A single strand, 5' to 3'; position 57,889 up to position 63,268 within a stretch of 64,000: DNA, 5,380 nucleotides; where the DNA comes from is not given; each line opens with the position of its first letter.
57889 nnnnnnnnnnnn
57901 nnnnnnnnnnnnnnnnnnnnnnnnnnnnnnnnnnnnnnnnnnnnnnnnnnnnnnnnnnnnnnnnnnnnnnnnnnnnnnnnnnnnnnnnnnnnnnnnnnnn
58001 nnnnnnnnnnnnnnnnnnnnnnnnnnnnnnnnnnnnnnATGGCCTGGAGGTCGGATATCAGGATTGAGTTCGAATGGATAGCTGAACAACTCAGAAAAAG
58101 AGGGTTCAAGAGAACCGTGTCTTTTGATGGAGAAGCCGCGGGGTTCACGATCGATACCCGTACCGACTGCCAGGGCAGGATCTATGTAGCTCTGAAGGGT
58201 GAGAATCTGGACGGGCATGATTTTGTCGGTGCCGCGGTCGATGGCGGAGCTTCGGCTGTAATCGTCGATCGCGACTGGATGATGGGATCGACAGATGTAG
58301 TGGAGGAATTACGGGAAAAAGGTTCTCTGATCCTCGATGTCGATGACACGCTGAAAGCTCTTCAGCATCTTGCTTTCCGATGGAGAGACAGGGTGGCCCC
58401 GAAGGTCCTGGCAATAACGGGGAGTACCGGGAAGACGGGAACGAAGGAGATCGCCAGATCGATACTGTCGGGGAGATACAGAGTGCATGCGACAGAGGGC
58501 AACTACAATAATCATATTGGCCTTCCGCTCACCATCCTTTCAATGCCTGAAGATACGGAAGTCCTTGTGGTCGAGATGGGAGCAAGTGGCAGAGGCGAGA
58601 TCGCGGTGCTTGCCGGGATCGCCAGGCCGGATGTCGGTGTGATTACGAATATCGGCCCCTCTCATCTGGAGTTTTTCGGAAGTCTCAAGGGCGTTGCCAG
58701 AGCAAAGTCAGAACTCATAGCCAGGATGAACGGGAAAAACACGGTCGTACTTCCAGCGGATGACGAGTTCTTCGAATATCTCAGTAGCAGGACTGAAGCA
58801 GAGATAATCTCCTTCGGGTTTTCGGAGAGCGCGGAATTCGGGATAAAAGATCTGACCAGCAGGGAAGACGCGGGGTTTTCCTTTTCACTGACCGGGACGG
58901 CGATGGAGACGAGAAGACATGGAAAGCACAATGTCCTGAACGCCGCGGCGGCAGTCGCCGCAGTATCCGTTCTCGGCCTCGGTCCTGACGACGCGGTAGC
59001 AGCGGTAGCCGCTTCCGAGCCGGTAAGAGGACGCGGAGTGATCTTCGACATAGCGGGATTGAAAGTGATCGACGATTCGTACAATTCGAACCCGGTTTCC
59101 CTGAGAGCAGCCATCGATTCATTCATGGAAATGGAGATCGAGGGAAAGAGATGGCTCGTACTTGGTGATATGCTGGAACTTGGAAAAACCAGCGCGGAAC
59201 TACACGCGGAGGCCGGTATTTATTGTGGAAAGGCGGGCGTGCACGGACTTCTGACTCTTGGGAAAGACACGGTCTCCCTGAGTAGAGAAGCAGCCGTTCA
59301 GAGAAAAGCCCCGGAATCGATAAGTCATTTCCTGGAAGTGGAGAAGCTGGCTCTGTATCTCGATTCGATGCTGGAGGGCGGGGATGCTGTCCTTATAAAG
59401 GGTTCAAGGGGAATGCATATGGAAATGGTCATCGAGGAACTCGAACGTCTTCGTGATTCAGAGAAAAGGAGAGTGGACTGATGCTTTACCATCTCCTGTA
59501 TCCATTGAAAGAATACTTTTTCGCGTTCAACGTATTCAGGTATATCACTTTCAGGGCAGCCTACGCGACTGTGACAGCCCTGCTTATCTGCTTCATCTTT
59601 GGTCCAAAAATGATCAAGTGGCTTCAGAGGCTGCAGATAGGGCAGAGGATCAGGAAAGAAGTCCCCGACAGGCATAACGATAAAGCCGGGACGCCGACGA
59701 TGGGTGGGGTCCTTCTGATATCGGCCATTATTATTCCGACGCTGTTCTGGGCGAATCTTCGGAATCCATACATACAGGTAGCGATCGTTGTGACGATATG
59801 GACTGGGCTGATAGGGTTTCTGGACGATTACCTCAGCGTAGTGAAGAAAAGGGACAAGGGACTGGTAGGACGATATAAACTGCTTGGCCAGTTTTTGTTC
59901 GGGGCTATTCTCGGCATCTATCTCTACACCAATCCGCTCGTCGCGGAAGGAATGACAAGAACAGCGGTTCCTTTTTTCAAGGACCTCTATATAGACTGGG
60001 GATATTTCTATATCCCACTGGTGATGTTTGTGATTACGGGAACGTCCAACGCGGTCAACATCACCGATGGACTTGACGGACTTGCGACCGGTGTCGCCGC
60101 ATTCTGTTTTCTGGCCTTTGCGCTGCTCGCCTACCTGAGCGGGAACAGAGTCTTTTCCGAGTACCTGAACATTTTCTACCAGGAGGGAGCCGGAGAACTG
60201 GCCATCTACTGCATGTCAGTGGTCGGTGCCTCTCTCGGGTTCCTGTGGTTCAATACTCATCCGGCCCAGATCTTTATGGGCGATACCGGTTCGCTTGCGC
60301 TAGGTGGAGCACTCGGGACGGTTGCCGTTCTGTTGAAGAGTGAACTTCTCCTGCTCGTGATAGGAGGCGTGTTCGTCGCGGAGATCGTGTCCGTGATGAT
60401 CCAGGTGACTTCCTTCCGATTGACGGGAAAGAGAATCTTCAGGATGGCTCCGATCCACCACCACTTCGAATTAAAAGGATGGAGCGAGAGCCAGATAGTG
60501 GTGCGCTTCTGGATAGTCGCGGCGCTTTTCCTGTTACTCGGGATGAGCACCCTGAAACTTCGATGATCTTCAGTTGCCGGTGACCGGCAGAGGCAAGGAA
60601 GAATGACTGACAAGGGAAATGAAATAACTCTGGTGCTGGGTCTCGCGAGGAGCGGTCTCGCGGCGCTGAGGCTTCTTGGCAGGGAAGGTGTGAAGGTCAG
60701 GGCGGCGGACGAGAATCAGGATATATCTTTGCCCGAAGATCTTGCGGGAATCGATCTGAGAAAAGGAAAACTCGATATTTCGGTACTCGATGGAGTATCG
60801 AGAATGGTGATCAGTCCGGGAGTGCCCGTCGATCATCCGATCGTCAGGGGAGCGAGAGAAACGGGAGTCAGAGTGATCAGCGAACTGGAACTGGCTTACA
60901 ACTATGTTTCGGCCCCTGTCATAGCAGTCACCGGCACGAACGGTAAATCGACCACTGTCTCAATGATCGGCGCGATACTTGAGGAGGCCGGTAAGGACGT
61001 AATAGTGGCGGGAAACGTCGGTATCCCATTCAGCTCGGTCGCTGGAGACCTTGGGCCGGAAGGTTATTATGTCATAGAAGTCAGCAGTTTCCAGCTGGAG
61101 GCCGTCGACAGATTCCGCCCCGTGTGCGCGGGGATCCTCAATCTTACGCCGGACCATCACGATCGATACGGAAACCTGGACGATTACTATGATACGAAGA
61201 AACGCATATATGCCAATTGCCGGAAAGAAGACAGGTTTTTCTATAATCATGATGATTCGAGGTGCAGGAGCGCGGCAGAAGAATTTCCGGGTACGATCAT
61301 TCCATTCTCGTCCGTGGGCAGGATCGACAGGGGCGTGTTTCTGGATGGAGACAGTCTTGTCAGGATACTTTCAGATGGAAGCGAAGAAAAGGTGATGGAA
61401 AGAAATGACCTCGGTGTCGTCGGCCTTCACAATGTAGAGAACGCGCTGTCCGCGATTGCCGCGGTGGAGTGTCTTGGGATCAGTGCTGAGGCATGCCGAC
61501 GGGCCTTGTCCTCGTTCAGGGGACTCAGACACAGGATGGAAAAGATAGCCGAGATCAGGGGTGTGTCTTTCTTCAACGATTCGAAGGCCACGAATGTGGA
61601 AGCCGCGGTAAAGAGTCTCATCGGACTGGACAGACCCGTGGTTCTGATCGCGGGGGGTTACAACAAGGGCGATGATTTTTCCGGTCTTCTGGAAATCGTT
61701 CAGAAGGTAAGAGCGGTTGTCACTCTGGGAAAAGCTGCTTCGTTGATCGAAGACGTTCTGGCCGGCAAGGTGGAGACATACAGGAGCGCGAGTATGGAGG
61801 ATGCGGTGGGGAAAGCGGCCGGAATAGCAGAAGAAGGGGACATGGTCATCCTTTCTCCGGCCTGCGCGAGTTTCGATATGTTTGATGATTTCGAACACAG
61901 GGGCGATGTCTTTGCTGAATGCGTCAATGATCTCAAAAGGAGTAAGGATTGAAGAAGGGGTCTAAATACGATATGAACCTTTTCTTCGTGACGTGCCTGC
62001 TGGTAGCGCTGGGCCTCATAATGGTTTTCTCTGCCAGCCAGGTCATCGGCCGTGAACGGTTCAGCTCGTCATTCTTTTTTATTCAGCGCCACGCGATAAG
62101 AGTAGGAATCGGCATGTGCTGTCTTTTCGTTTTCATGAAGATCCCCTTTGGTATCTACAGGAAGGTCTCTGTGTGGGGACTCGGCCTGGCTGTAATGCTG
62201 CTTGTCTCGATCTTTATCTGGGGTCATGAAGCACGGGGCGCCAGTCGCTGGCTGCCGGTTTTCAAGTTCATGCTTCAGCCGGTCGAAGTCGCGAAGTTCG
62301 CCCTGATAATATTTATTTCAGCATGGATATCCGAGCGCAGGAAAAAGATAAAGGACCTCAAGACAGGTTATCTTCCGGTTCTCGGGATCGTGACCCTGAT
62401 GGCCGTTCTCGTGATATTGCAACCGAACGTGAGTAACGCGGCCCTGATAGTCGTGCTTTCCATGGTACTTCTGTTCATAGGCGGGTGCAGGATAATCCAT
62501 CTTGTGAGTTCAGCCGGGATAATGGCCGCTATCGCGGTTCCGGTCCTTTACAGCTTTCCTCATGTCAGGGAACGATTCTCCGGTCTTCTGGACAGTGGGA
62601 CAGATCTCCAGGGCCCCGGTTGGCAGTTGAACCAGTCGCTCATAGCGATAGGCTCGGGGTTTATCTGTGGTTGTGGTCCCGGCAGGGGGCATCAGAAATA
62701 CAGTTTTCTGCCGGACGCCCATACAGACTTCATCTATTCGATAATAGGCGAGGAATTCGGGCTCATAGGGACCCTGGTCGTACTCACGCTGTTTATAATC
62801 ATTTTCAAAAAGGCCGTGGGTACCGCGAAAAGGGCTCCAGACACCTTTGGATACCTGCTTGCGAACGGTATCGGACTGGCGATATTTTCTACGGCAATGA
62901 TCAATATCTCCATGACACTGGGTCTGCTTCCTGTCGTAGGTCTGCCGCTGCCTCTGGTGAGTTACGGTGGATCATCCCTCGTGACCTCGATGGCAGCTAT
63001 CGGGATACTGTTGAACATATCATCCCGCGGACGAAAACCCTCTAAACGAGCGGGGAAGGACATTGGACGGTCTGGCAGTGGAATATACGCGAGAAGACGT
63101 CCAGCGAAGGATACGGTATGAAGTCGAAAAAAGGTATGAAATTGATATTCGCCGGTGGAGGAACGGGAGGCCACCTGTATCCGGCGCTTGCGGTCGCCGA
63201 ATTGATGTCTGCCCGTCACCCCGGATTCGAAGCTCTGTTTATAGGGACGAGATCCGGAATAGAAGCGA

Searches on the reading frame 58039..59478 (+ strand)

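Call 66: search_protein_families(library=pfam, proteins=[window:58039-59478:+], max_evalue=0.00001)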
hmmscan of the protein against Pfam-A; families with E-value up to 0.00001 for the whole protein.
window:58039-59478:+ (480 aa): 3 families
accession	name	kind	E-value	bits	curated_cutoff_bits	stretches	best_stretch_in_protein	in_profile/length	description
PF08245.18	Mur_ligase_M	-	4.2e-46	157.9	24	1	126-309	1-200/200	Mur ligase middle domain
PF02875.26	Mur_ligase_C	-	5.1e-17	63.3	28.4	1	338-457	9-127/127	Mur ligase, glutamate ligase domain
PF01225.30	Mur_ligase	-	9.4e-07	29.6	21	1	35-113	4-92/95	Mur ligase family, catalytic domain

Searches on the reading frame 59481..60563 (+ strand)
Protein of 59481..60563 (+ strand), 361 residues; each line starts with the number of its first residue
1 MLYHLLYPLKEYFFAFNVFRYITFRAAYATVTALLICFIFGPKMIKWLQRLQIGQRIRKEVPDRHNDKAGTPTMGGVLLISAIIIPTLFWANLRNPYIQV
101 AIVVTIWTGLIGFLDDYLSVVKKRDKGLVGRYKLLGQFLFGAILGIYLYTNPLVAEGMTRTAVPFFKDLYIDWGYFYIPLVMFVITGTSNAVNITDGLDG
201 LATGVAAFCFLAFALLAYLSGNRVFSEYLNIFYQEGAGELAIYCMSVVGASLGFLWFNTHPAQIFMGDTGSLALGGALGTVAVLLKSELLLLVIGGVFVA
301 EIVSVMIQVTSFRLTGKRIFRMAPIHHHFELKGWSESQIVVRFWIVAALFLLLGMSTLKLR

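Call 66: search_protein_families(library=pfam, proteins=[window:59481-60563:+], max_evalue=0.00001)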
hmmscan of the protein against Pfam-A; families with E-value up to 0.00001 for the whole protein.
window:59481-60563:+ (361 aa): 1 family
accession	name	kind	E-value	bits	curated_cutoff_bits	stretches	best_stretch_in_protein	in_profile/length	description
PF00953.26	Glycos_transf_4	-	4.6e-36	124.7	27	1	100-285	3-159/160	Glycosyl transferase family 4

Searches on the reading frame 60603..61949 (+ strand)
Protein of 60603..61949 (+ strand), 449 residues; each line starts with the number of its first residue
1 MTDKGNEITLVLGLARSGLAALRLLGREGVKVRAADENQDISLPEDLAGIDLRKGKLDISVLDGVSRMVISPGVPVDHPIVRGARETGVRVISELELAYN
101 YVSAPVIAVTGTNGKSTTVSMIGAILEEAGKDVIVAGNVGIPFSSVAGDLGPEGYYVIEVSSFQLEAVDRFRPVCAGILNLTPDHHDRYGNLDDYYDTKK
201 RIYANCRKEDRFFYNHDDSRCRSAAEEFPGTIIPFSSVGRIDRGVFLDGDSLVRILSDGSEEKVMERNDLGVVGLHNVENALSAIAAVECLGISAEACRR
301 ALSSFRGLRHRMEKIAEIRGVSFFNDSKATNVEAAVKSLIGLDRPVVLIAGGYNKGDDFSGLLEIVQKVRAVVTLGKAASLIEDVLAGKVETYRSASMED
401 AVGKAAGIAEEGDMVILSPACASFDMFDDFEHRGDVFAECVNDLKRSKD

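Call 66: search_protein_families(library=pfam, proteins=[window:60603-61949:+], max_evalue=0.00001)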
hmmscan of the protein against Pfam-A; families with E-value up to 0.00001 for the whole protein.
window:60603-61949:+ (449 aa): 3 families
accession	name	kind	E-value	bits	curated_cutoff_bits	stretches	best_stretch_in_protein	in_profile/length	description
PF08245.18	Mur_ligase_M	-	4e-27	95.9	24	1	109-288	1-200/200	Mur ligase middle domain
PF02875.26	Mur_ligase_C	-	1.5e-13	52.1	28.4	1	310-421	1-127/127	Mur ligase, glutamate ligase domain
PF21799.2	MurD-like_N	-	5.3e-12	46.3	27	1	9-92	3-87/88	Mur ligase MurD-like, N-terminal domain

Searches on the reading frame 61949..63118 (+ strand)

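Call 66: search_protein_families(library=pfam, proteins=[window:61949-63118:+], max_evalue=0.00001)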
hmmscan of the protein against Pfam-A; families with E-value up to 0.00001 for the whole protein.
window:61949-63118:+ (390 aa): 1 family
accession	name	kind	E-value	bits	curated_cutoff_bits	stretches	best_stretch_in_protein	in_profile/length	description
PF01098.24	FTSW_RODA_SPOVE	-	9.3e-95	318.1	26.4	1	10-360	3-353/356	Cell cycle protein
